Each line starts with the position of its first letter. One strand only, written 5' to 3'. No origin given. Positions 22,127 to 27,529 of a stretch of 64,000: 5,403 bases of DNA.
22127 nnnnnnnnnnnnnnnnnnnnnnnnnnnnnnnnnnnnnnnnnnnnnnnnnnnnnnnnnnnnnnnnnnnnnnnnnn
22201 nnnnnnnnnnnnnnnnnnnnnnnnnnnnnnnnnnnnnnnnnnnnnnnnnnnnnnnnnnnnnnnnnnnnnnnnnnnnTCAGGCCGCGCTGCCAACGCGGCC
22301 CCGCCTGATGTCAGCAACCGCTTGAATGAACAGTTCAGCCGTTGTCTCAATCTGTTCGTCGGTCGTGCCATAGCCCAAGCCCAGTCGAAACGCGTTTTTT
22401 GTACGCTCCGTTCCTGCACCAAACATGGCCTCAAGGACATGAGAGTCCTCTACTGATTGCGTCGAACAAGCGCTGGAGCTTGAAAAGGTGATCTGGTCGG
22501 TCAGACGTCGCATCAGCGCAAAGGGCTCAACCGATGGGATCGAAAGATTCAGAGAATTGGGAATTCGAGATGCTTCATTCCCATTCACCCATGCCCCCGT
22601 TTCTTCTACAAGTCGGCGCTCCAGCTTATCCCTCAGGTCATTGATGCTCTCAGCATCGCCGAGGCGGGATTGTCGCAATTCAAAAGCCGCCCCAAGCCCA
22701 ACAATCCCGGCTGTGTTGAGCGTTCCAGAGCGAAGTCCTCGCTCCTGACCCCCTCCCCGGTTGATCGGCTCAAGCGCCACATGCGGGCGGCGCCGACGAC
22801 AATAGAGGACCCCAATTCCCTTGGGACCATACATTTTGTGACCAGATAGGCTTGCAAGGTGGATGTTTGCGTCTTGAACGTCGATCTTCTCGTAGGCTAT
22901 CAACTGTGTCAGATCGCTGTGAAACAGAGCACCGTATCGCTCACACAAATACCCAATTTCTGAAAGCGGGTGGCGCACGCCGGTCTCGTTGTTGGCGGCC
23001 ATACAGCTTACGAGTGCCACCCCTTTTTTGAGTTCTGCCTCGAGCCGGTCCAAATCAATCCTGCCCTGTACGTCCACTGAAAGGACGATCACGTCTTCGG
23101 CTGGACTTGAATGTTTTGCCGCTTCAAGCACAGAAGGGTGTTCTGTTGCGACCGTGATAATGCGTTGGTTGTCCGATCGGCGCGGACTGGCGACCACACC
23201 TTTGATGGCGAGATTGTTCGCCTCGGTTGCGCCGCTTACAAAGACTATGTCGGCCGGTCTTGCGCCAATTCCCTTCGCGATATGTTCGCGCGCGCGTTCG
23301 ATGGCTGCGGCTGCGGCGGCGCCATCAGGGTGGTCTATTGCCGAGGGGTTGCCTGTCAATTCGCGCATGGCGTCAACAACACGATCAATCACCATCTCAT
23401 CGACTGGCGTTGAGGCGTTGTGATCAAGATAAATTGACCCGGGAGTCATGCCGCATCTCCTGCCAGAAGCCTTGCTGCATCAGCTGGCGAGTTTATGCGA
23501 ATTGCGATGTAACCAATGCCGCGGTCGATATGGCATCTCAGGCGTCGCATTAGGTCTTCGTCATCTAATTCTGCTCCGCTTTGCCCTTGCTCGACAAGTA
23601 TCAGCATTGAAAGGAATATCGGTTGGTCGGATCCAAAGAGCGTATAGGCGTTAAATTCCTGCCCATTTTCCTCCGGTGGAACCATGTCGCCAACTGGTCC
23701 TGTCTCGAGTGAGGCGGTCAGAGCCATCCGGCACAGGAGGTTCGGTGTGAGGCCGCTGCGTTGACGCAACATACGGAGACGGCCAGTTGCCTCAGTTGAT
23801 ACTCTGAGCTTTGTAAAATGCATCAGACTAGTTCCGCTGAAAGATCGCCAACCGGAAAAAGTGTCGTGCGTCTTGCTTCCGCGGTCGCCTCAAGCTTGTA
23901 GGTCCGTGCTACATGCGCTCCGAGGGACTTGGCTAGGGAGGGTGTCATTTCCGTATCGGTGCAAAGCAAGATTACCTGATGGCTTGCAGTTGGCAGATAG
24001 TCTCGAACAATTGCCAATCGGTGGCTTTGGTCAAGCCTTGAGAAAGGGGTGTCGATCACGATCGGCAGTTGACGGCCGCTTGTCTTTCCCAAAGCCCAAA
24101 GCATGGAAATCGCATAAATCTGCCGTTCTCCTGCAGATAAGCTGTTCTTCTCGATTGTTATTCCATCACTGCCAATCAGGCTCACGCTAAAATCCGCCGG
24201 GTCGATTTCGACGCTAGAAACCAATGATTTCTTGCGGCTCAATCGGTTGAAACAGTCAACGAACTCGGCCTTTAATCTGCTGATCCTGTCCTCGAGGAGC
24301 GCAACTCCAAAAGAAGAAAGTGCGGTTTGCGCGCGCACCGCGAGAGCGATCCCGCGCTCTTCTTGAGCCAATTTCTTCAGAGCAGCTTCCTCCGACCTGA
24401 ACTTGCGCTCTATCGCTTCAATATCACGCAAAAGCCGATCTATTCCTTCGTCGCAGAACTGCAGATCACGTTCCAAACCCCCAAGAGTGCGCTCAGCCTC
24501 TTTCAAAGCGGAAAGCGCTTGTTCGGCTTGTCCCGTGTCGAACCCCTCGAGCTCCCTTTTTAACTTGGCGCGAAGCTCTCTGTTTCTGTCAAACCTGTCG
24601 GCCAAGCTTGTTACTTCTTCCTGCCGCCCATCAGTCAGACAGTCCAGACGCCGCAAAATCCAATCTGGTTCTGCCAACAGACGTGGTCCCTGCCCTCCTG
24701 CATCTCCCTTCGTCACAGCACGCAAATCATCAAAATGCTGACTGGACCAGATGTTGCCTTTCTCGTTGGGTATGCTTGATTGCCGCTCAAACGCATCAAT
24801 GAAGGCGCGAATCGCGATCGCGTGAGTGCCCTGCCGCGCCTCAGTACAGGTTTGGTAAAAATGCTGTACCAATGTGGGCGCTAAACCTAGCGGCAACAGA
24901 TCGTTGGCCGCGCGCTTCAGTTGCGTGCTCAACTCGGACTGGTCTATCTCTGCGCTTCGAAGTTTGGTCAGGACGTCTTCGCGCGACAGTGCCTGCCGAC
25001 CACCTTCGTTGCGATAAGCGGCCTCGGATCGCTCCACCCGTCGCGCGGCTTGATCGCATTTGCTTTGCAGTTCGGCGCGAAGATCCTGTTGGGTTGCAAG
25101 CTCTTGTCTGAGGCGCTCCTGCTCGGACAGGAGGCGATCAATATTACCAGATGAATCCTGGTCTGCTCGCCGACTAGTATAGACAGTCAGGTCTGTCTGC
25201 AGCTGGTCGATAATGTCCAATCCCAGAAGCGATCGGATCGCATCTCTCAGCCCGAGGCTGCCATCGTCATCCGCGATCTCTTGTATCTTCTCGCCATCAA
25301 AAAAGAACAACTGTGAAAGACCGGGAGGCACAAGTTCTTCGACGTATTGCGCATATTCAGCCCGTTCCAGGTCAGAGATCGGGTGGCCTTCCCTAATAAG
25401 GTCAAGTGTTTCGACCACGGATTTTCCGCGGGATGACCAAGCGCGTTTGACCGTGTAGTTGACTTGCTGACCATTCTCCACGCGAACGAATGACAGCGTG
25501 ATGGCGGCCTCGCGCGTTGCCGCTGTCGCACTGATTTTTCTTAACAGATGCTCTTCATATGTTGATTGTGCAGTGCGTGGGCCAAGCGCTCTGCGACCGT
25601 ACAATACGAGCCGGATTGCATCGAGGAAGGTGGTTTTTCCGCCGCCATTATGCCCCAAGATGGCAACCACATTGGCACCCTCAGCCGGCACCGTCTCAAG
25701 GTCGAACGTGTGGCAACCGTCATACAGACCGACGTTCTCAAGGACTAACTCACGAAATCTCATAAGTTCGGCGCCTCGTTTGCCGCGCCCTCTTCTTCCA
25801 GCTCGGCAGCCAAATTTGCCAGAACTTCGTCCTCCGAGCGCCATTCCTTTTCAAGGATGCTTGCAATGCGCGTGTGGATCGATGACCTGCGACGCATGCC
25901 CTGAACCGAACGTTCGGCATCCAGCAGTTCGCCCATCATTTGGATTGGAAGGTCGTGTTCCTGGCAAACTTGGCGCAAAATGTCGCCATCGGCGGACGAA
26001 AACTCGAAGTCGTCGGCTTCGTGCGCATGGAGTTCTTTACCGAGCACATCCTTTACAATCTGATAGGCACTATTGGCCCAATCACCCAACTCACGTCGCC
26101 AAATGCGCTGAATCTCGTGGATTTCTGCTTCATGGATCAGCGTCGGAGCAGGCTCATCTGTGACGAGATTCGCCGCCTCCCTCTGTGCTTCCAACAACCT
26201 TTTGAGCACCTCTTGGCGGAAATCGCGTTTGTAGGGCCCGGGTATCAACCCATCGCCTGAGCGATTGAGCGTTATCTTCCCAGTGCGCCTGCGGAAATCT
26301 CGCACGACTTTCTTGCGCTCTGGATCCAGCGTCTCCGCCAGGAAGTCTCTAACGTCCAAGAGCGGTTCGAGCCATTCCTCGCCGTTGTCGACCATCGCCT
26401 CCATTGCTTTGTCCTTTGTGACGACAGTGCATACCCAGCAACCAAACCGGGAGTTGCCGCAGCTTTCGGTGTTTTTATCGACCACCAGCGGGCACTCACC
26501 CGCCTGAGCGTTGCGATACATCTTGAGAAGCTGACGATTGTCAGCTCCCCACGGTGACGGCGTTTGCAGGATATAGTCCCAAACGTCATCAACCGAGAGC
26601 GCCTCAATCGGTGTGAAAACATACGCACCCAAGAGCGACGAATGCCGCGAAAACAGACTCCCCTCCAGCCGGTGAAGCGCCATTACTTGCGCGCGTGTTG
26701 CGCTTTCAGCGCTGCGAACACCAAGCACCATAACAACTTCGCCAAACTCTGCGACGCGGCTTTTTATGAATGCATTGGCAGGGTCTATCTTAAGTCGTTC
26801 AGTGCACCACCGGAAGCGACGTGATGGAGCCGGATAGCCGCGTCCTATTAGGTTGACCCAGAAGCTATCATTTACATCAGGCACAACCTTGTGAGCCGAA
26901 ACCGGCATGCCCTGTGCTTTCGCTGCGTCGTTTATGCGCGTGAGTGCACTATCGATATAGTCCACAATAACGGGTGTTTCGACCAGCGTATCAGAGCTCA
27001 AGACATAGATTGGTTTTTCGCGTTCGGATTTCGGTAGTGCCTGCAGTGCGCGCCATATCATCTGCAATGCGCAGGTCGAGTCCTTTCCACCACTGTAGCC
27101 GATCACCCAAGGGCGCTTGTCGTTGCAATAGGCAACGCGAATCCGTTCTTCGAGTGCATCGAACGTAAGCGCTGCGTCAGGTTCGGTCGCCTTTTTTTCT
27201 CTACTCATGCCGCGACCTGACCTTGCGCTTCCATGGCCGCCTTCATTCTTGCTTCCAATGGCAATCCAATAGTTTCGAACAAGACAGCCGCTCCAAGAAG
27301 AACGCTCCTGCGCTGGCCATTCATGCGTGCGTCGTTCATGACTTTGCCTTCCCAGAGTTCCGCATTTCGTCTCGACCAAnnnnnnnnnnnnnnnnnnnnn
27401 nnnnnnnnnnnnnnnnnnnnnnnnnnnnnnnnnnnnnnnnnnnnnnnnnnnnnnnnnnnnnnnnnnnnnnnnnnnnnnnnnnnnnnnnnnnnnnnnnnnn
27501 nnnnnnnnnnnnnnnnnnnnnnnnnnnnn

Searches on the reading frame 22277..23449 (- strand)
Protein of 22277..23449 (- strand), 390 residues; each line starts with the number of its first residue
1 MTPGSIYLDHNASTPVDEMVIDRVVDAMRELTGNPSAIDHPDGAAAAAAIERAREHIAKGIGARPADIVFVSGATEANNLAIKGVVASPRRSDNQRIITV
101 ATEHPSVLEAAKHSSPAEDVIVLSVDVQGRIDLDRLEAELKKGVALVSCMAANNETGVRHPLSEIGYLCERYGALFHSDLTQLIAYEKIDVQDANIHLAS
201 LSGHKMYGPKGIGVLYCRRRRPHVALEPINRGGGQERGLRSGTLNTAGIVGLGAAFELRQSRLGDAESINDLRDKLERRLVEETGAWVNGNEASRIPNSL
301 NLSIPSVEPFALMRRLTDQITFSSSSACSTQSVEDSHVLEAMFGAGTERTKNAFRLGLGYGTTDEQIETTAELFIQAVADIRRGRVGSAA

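Call 5: search_protein_families(library=pfam, proteins=[window:22277-23449:-], max_evalue=0.01)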
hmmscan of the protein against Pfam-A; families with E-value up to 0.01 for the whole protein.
window:22277-23449:- (390 aa): 1 family
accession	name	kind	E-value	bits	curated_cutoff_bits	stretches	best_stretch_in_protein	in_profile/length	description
PF00266.25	Aminotran_5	-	1.1e-63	215.9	21.5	1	6-368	1-369/371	Aminotransferase class-V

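Call 6: search_protein_families(library=padloc, proteins=[window:22277-23449:-], max_evalue=0.01)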
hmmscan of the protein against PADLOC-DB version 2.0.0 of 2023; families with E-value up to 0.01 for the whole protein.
window:22277-23449:- (390 aa): 2 families
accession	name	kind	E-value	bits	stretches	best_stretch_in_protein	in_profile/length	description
PDLC02657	DndA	-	6e-124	412.1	1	6-377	1-371/372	DndA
PDLC02759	SspA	-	4.9e-123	409.1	1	7-382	1-374/374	SspA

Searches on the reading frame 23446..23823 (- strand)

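Call 5: search_protein_families(library=pfam, proteins=[window:23446-23823:-], max_evalue=0.01)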
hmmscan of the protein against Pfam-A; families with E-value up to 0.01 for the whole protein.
window:23446-23823:- (125 aa): 1 family
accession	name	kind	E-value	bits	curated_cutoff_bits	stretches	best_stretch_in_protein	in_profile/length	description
PF08870.17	DndE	-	2.4e-23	83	25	1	5-111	1-108/111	DNA sulphur modification protein DndE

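Call 6: search_protein_families(library=padloc, proteins=[window:23446-23823:-], max_evalue=0.01)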
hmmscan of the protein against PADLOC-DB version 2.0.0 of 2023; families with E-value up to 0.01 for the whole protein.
window:23446-23823:- (125 aa): 3 families
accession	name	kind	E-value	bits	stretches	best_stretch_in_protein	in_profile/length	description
PDLC02670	DndE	-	3e-43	145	1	4-123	2-121/122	DndE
PDLC02669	DndE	-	1.9e-22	77.4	1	2-122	4-122/128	DndE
PDLC02671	DndE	-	9.2e-12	43.7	1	5-106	5-102/111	DndE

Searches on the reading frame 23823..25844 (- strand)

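Call 5: search_protein_families(library=pfam, proteins=[window:23823-25844:-], max_evalue=0.01)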
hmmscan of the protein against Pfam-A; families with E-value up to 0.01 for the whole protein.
window:23823-25844:- (673 aa): 6 families
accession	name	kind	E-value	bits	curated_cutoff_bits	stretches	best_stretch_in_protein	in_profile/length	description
PF13476.12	AAA_23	-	1.1e-15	59.2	27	1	33-254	2-188/201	AAA domain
PF02463.25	SMC_N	-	1.1e-13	51.6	40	2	57-143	24-110/220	RecF/RecN/SMC N terminal domain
PF13555.12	AAA_29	-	4.1e-07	30.1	27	1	45-85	10-50/61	P-loop containing region of AAA domain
PF00005.33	ABC_tran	-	6.6e-05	24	25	0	58-80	12-34/137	ABC transporter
PF13514.12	AAA_27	-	7.3e-05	22.9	22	1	28-123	1-88/206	AAA domain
PF13304.12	AAA_21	-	0.00024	21.7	27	1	60-86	2-31/304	AAA domain, putative AbiEii toxin, Type IV TA system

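Call 6: search_protein_families(library=padloc, proteins=[window:23823-25844:-], max_evalue=0.01)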
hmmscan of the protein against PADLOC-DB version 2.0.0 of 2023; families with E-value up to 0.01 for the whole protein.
window:23823-25844:- (673 aa): 98 families (the best 25 are shown)
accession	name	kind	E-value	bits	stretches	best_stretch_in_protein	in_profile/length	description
PDLC02756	PbeC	-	1.8e-191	636.5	1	28-652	1-642/643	PbeC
PDLC02668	DndD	-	3.2e-185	615.9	1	28-662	1-653/659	DndD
PDLC02663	DndD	-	7.1e-160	532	2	28-353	1-338/675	DndD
PDLC02667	DndD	-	2.8e-143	477.1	1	28-662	1-650/657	DndD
PDLC02740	PbeC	-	2e-136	454.5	1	28-653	1-641/648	PbeC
PDLC02731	PbeC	-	5.4e-128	426.6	1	28-652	1-642/645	PbeC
PDLC02665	DndD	-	1.7e-72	243.2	1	28-660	1-638/645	DndD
PDLC02754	PbeC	-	1.5e-71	239.9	1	30-658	3-644/646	PbeC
PDLC02727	PbeC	-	6.4e-69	231.2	2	28-328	1-308/660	PbeC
PDLC02664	DndD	-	3.7e-66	222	2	504-652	498-646/662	DndD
PDLC02735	PbeC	-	1.2e-60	204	2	423-652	421-651/652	PbeC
PDLC02752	PbeC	-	2.6e-60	202.8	1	30-645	3-625/644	PbeC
PDLC02666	DndD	-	5.9e-59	198.3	2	482-653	482-653/665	DndD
PDLC02736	PbeC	-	6.1e-48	161.9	3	398-654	417-673/685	PbeC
PDLC02733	PbeC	-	3.1e-44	149.5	2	408-653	425-667/672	PbeC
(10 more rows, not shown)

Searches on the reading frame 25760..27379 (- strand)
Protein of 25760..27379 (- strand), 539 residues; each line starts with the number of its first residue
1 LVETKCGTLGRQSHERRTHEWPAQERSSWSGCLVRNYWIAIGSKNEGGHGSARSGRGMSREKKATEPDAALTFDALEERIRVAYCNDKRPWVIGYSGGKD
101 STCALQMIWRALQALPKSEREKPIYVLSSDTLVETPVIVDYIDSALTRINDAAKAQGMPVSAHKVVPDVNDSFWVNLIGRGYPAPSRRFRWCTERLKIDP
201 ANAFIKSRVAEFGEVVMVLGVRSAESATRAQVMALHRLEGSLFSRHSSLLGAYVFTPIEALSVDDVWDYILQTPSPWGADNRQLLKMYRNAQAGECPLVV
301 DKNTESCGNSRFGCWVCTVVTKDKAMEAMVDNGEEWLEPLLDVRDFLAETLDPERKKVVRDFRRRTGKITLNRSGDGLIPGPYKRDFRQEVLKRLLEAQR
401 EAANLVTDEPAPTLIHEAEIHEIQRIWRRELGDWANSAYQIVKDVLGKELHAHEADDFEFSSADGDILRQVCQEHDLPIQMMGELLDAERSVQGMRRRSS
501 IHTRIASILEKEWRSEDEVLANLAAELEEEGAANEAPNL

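Call 5: search_protein_families(library=pfam, proteins=[window:25760-27379:-], max_evalue=0.01)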
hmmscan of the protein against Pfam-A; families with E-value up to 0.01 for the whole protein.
window:25760-27379:- (539 aa): 2 families
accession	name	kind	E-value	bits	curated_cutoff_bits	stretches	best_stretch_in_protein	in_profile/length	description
PF01507.26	PAPS_reduct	-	3.6e-08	34.1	22.5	1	92-273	3-152/175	Phosphoadenosine phosphosulfate reductase domain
PF20306.3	Sp-DndD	-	1.6e-06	28.5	27.2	1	466-509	4-50/51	Small protein found in certain Dnd DNA modification systems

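Call 6: search_protein_families(library=padloc, proteins=[window:25760-27379:-], max_evalue=0.01)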
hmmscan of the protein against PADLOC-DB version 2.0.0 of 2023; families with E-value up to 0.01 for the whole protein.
window:25760-27379:- (539 aa): 8 families
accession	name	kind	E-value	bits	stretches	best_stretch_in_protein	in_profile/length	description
PDLC02662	DndC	-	4.9e-195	647.1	1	73-524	11-467/481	DndC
PDLC02661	DndC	-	1.5e-189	628.8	1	75-522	9-464/468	DndC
PDLC02659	DndC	-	3.7e-138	459.8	3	81-269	21-209/586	DndC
PDLC02660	DndC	-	3.7e-138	459.8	3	81-269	21-209/586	DndC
PDLC03333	MTase_II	-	1.2e-136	454.5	1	80-522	34-495/544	Type II methyltransferase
PDLC02510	BrxP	-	2.3e-11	40.7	1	84-236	128-264/779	BrxP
PDLC02782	SspD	-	9.9e-11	39.9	1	92-229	3-122/277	SspD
PDLC02708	PbeB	-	1.9e-08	32.4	1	470-510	18-58/65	PbeB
